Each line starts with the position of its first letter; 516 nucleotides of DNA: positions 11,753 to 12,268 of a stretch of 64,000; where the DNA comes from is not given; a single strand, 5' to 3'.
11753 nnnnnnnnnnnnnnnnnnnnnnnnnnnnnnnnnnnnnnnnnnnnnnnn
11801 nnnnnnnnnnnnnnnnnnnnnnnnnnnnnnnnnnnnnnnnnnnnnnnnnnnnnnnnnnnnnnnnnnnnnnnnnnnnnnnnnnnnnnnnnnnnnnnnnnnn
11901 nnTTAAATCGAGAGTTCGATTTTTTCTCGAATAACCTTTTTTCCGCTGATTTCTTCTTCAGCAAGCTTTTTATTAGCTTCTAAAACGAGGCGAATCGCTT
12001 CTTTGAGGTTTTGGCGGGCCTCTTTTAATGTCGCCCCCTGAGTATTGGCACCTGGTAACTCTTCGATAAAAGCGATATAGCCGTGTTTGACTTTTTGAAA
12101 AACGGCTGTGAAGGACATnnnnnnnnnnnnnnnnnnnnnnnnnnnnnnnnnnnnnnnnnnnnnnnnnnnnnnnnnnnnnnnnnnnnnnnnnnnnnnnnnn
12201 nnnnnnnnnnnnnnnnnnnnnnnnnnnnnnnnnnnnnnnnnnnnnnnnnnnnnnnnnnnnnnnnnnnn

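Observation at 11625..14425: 2.6-kb islet between an intact tRNA-Leu(UAA) and a promoter-bearing 5' half-copy of the same tRNA, carrying hicB, an amber-interrupted hicA and a membrane MutS-like ATPase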

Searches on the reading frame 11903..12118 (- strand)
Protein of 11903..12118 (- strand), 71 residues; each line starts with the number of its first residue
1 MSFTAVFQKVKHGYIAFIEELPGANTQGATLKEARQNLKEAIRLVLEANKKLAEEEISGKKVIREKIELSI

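Call 7: search_protein_families(library=pfam, proteins=[window:11903-12118:-], max_evalue=0.01)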
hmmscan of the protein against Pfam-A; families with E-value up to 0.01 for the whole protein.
window:11903-12118:- (71 aa): 3 families
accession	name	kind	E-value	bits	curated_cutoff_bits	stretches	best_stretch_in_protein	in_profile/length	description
PF21748.3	UPF0150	-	6.2e-06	26.5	27.3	1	5-42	10-49/64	UPF0150-like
PF15919.11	HicB_lk_antitox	-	0.00044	20.8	27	1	10-51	9-50/123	HicB_like antitoxin of bacterial toxin-antitoxin system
PF23387.2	TPR_IFT80_172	-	0.0065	16.7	25.6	1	2-50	21-69/147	IFT80/172/WDR35/WDR19 TPR domain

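Call 29: search_protein_families(library=ncbifam, proteins=[window:11903-12118:-], max_evalue=0.01)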
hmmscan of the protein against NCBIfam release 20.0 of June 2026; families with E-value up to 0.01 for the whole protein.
window:11903-12118:- (71 aa): 0 families

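Call 30: search_protein_families(library=padloc, proteins=[window:11903-12118:-], max_evalue=0.01)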
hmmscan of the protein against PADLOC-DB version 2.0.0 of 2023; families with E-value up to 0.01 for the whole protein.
window:11903-12118:- (71 aa): 1 family
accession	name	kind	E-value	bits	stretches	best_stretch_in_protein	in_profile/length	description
PDLC01144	Cas8b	-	0.0039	14.6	1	11-57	104-149/383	"Cas8b, new large subunit family"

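Call 34: find_homologous_proteins(query=window:11903-12118:-)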
Query window:11903-12118:- (71 aa): 2132 proteins with E <= 0.001 among 2134 candidates; the best 120 are listed.
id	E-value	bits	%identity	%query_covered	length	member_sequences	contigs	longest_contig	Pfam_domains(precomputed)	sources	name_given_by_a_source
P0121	5.1e-36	138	100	100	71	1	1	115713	-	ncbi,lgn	ncbi:MAG: type II toxin-antitoxin system HicB family antitoxin [Candidatus Aminicenantales bacterium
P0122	1.5e-30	121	86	100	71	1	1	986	-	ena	-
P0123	2.1e-30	120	86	100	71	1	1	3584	PF21748.4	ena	-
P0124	4.4e-30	119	80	100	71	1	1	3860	PF21748.4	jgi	jgi:predicted RNase H-like HicB family nuclease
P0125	4.6e-30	119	82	100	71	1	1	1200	PF21748.4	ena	-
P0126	6.8e-30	119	82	100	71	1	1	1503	PF21748.4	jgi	-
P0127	9.1e-30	118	83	100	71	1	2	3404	PF21748.4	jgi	jgi:predicted RNase H-like HicB family nuclease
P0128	1.1e-29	118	80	100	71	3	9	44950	PF21748.4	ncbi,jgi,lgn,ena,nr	ncbi:MAG: type II toxin-antitoxin system HicB family antitoxin [Candidatus Aminicenantes bacterium]|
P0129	1.3e-29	118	82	100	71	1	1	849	PF21748.4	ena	-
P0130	1.3e-29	118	82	100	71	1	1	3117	PF21748.4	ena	-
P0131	2.0e-29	117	82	100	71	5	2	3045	PF21748.4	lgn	-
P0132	2.5e-29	117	79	100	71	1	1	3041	PF21748.4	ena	-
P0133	3.3e-29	117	83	99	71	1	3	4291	PF21748.4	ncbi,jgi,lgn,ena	-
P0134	3.4e-29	117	82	100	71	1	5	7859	PF21748.4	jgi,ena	-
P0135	3.5e-29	117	80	100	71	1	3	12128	PF21748.4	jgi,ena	-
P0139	5.7e-29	116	83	100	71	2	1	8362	-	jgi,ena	-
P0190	4.0e-27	110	77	100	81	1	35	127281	PF21748.4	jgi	jgi:predicted RNase H-like HicB family nuclease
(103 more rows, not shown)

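Call 35: find_encoding_contigs(protein=P0123, flank=5000, max_places=3)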
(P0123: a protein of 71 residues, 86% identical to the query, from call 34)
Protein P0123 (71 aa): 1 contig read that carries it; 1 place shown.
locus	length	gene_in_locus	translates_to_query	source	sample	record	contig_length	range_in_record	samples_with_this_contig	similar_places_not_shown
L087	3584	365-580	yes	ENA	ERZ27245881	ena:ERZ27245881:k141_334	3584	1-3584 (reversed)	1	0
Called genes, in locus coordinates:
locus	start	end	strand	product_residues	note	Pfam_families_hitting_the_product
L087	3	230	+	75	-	?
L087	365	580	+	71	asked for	PF21748:UPF0150 (weak)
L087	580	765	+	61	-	PF07927:HicA_toxin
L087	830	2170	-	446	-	PF06245:DUF1015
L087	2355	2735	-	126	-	PF01850:PIN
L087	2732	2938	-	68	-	PF04014:MazE_antitoxin (weak)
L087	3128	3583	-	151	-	?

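Call 36: find_encoding_contigs(protein=P0128, flank=5000, max_places=6)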
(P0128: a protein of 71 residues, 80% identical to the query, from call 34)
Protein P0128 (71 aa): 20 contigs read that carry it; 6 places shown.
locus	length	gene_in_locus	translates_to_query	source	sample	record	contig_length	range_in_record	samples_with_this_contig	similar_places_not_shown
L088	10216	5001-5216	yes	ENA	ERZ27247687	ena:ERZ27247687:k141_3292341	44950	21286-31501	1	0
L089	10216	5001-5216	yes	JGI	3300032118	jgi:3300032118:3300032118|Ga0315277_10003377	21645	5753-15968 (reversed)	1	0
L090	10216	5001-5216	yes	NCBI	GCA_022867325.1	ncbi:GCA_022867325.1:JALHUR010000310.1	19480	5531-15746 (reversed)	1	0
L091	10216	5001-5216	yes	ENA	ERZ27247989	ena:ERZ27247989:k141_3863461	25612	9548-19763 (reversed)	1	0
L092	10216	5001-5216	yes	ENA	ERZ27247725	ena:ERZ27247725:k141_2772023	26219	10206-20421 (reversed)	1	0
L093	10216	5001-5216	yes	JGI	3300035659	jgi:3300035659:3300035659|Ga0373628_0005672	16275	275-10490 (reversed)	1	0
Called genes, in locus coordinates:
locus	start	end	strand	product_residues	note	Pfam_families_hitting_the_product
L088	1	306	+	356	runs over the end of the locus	PF01381:HTH_3, PF12844:HTH_19, PF13560:HTH_31, PF06114:Peptidase_M78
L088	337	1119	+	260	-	PF21818:DUF6884 (weak)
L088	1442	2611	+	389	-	PF13173:AAA_14, PF13635:DUF4143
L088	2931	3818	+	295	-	PF02012:BNR (faint), PF15899:BNR_6 (faint), PF15902:Sortilin-Vps10 (weak), PF07494:Reg_prop (faint), PF25852:DUF6242_C (weak)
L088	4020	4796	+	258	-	PF02012:BNR (faint), PF07494:Reg_prop (faint), PF25852:DUF6242_C, PF15902:Sortilin-Vps10 (weak)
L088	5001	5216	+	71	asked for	PF21748:UPF0150 (weak)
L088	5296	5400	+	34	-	-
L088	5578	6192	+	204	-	PF01909:NTP_transf_2, PF18765:Polbeta (weak)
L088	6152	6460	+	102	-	-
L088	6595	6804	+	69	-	-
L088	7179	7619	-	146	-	PF19696:DUF6196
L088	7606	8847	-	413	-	PF00082:Peptidase_S8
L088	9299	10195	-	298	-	PF07715:Plug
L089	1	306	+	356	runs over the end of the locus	PF01381:HTH_3, PF12844:HTH_19, PF13560:HTH_31, PF06114:Peptidase_M78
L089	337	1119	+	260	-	PF21818:DUF6884 (weak)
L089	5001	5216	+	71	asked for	PF21748:UPF0150 (weak)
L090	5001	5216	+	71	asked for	PF21748:UPF0150 (weak)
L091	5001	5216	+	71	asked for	PF21748:UPF0150 (weak)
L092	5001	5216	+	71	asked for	PF21748:UPF0150 (weak)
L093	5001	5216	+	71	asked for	PF21748:UPF0150 (weak)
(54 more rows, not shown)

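Call 37: find_encoding_contigs(protein=P0139, flank=5000, max_places=3)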
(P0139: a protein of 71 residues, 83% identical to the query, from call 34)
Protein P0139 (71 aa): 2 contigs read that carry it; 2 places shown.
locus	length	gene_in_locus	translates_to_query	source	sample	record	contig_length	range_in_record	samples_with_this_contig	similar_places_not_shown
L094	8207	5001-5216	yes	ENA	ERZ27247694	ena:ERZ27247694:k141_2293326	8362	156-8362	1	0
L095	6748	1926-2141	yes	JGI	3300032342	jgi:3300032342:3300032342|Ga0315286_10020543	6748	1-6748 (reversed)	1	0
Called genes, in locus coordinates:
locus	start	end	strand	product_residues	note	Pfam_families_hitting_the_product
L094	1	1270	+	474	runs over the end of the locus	?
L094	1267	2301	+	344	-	-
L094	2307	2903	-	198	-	PF00156:Pribosyltran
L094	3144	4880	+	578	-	PF01979:Amidohydro_1 (weak), PF07969:Amidohydro_3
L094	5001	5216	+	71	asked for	-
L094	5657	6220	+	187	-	PF13560:HTH_31, PF01381:HTH_3 (weak)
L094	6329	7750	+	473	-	PF00324:AA_permease, PF13520:AA_permease_2, PF13906:AA_permease_C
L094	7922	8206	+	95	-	?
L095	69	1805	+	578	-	PF01979:Amidohydro_1 (weak), PF07969:Amidohydro_3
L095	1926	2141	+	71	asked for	-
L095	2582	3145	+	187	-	PF13560:HTH_31, PF01381:HTH_3 (weak)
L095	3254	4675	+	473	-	PF00324:AA_permease, PF13520:AA_permease_2, PF13906:AA_permease_C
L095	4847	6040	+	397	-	PF13173:AAA_14, PF13635:DUF4143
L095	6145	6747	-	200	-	?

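Call 80: find_encoding_contigs(protein=P0190, flank=7000, max_places=5)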
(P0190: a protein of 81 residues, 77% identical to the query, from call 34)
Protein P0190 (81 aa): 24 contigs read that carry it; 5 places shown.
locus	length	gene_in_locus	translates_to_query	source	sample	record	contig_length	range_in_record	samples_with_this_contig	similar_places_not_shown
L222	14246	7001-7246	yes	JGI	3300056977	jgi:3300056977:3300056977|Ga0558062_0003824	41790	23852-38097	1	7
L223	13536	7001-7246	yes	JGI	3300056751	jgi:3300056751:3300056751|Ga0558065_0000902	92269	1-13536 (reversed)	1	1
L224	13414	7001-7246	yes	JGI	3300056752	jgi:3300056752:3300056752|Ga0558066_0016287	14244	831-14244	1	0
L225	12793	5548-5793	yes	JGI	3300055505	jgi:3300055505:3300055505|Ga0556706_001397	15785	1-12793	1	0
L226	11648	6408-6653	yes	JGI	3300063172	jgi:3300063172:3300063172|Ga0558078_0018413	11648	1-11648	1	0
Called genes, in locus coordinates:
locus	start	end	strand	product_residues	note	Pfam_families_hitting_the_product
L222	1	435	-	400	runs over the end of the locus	PF13098:Thioredoxin_2 (weak), PF13428:TPR_14 (faint), PF23914:TPR_CcmH_CycH (faint), PF13181:TPR_8 (faint), PF13424:TPR_12 (faint), PF09295:ChAPs (weak), PF13432:TPR_16 (weak), PF07719:TPR_2 (weak)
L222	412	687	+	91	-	-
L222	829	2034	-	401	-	PF13424:TPR_12 (faint), PF13428:TPR_14 (faint), PF13431:TPR_17 (faint), PF14559:TPR_19 (faint), PF07719:TPR_2 (faint), PF13181:TPR_8 (faint), PF00515:TPR_1 (faint), PF12895:ANAPC3 (faint)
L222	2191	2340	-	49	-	-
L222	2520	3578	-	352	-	PF00089:Trypsin, PF13365:Trypsin_2, PF13180:PDZ_2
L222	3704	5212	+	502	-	-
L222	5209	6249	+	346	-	-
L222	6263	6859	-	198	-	PF00156:Pribosyltran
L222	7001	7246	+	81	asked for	PF21748:UPF0150 (weak)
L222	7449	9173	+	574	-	PF07969:Amidohydro_3, PF01979:Amidohydro_1 (weak)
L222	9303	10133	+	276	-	-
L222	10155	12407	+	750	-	PF03030:H_PPase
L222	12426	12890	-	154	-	PF08808:RES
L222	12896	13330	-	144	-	PF20432:Xre-like-HTH, PF09722:Xre_MbcA_ParS_C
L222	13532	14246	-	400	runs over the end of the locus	PF03417:AAT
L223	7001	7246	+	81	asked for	PF21748:UPF0150 (weak)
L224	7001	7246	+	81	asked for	PF21748:UPF0150 (weak)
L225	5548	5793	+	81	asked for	PF21748:UPF0150 (weak)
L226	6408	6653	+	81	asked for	PF21748:UPF0150 (weak)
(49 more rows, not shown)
